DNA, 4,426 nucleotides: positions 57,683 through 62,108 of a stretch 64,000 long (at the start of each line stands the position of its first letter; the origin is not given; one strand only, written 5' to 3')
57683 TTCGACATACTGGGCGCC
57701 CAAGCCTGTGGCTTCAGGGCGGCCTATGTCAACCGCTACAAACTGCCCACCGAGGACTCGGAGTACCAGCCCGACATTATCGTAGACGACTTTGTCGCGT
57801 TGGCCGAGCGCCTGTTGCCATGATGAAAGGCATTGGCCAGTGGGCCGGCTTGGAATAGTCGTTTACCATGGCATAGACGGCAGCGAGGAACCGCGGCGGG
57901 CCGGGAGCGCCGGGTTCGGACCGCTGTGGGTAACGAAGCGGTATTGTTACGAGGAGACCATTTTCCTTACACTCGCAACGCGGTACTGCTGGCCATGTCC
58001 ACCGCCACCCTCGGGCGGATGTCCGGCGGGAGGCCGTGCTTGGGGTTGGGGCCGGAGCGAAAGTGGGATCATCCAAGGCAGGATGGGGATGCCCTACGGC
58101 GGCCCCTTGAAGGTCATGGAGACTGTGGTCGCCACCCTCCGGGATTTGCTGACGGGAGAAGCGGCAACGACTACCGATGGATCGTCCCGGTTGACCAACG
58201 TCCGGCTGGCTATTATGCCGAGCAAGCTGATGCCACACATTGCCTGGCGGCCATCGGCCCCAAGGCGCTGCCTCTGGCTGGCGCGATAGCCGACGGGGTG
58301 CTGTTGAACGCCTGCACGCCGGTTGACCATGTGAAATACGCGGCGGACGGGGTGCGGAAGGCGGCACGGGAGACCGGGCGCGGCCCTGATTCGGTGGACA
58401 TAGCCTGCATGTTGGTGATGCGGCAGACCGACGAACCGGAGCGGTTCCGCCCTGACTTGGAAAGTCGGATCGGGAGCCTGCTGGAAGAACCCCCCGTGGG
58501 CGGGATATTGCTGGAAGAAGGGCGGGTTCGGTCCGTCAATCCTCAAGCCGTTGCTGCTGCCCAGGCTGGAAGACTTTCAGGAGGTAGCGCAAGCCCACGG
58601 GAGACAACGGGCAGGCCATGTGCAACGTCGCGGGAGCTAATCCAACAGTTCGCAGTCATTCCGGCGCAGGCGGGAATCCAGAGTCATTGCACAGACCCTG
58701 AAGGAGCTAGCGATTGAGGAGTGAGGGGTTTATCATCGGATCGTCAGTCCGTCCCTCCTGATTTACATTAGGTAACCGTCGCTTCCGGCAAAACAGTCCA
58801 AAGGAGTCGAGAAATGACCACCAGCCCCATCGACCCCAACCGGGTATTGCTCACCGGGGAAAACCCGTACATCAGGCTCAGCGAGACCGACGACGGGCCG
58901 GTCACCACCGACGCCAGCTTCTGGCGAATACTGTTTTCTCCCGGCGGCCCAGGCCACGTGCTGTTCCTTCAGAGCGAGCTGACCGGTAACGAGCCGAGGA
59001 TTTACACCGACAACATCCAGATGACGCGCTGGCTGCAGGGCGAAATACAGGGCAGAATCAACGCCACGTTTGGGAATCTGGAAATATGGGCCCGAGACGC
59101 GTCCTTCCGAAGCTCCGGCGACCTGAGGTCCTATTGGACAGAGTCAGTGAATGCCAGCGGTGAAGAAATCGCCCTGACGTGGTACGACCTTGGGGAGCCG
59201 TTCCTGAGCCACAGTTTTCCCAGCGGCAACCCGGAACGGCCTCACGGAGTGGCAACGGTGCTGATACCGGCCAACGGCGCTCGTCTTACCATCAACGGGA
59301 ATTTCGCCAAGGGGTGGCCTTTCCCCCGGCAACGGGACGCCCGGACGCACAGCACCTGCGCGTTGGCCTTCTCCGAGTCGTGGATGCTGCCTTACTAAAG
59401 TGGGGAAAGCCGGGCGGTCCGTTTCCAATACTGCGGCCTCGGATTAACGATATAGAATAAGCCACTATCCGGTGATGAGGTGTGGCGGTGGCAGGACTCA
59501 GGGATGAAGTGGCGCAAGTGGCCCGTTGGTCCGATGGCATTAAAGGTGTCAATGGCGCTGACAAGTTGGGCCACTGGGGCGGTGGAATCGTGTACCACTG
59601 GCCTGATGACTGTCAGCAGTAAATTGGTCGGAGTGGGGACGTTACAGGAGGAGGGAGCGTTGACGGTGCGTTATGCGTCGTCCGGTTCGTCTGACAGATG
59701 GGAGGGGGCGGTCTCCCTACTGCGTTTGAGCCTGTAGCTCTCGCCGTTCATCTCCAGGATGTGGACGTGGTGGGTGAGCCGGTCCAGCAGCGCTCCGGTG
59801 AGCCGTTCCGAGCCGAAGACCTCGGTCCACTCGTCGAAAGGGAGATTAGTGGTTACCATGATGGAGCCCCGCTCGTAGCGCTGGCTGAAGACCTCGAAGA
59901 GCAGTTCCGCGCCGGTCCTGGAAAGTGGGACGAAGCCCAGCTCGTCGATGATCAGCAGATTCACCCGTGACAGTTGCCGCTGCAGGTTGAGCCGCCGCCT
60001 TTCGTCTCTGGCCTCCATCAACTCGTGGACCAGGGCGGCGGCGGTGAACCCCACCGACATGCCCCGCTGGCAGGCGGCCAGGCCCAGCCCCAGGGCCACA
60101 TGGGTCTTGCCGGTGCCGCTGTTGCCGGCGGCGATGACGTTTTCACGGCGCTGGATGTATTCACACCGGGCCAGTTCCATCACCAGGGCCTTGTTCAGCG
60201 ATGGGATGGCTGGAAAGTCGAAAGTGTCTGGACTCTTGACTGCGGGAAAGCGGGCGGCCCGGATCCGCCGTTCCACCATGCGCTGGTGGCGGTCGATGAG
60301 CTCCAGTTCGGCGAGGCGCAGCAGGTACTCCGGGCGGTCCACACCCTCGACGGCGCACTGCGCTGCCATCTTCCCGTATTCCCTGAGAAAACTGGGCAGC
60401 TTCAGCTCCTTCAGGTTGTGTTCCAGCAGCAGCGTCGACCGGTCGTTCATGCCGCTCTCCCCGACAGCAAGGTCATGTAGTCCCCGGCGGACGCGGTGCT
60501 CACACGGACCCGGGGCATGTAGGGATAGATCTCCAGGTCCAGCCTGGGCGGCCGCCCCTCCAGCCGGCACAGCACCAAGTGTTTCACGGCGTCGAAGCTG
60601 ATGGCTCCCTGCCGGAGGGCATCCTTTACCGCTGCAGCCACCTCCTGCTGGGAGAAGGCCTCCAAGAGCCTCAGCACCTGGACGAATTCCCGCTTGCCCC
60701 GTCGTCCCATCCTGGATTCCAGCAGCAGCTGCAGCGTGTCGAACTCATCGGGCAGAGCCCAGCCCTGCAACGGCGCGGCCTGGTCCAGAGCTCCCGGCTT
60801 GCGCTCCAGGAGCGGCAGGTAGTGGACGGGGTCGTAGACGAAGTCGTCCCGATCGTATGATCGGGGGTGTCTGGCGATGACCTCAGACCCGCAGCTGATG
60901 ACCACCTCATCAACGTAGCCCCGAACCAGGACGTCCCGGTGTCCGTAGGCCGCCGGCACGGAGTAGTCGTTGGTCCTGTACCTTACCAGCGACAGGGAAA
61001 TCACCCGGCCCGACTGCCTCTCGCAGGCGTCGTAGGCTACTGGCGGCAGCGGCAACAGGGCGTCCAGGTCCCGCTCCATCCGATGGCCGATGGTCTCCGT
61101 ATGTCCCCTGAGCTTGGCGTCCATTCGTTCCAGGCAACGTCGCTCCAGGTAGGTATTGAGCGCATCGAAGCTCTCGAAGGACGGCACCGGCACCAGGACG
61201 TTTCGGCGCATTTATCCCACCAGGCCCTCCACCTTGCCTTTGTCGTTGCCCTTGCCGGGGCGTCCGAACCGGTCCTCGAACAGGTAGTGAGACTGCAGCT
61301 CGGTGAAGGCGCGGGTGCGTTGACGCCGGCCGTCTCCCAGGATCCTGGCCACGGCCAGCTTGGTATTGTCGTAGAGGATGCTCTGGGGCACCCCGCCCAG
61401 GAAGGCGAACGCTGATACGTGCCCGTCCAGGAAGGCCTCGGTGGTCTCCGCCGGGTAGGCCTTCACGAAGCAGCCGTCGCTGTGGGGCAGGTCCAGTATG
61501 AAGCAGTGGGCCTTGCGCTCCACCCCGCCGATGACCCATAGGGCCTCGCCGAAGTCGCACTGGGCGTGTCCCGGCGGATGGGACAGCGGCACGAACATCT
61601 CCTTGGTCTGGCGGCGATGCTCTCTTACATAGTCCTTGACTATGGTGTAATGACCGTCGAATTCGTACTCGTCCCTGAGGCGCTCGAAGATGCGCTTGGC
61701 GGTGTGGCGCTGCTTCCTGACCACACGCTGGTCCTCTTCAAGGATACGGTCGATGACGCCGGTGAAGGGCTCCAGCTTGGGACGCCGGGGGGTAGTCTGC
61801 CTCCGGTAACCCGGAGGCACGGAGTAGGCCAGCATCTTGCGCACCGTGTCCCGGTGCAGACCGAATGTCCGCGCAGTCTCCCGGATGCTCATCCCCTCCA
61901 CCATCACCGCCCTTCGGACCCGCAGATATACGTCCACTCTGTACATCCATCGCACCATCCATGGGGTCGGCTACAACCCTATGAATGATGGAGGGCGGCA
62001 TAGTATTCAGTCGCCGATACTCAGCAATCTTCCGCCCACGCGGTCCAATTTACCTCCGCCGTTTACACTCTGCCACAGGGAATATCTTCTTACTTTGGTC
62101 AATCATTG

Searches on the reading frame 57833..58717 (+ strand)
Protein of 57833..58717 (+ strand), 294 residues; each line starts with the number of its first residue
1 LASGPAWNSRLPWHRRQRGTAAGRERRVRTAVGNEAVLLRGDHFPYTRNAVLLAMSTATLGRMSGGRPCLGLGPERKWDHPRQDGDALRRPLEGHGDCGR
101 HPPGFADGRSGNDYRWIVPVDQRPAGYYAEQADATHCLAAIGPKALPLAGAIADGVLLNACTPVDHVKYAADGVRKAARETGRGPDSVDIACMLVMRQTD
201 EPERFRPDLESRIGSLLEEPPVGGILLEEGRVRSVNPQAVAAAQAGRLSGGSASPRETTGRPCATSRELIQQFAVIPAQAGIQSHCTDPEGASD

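Call 80: search_protein_families(library=pfam, max_evalue=0.001, proteins=[window:57833-58717:+])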
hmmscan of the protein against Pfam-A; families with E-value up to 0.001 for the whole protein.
window:57833-58717:+ (294 aa): 1 family
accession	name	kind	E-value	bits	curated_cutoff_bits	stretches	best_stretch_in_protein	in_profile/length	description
PF00296.26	Bac_luciferase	-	5.1e-17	62.6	27.9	1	44-229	76-250/314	Luciferase-like monooxygenase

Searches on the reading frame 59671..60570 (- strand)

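Call 80: search_protein_families(library=pfam, max_evalue=0.001, proteins=[window:59671-60570:-])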
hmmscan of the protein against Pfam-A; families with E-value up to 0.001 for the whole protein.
window:59671-60570:- (299 aa): 2 families
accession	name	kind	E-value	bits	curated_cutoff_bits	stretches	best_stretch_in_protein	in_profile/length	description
PF01695.23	IstB_IS21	-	2.2e-69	234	24.1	1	52-286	2-237/238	IstB-like ATP binding protein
PF00308.24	Bac_DnaA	-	8.8e-06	26.4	23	1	145-240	37-135/162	Bacterial DnaA ATPAse domain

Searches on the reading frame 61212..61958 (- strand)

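Call 80: search_protein_families(library=pfam, max_evalue=0.001, proteins=[window:61212-61958:-])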
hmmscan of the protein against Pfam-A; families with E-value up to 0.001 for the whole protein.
window:61212-61958:- (248 aa): 1 family
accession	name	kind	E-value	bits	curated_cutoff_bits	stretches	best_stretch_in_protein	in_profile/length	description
PF00665.32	rve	-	5e-07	30.4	32.6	1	127-236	3-101/102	Integrase core domain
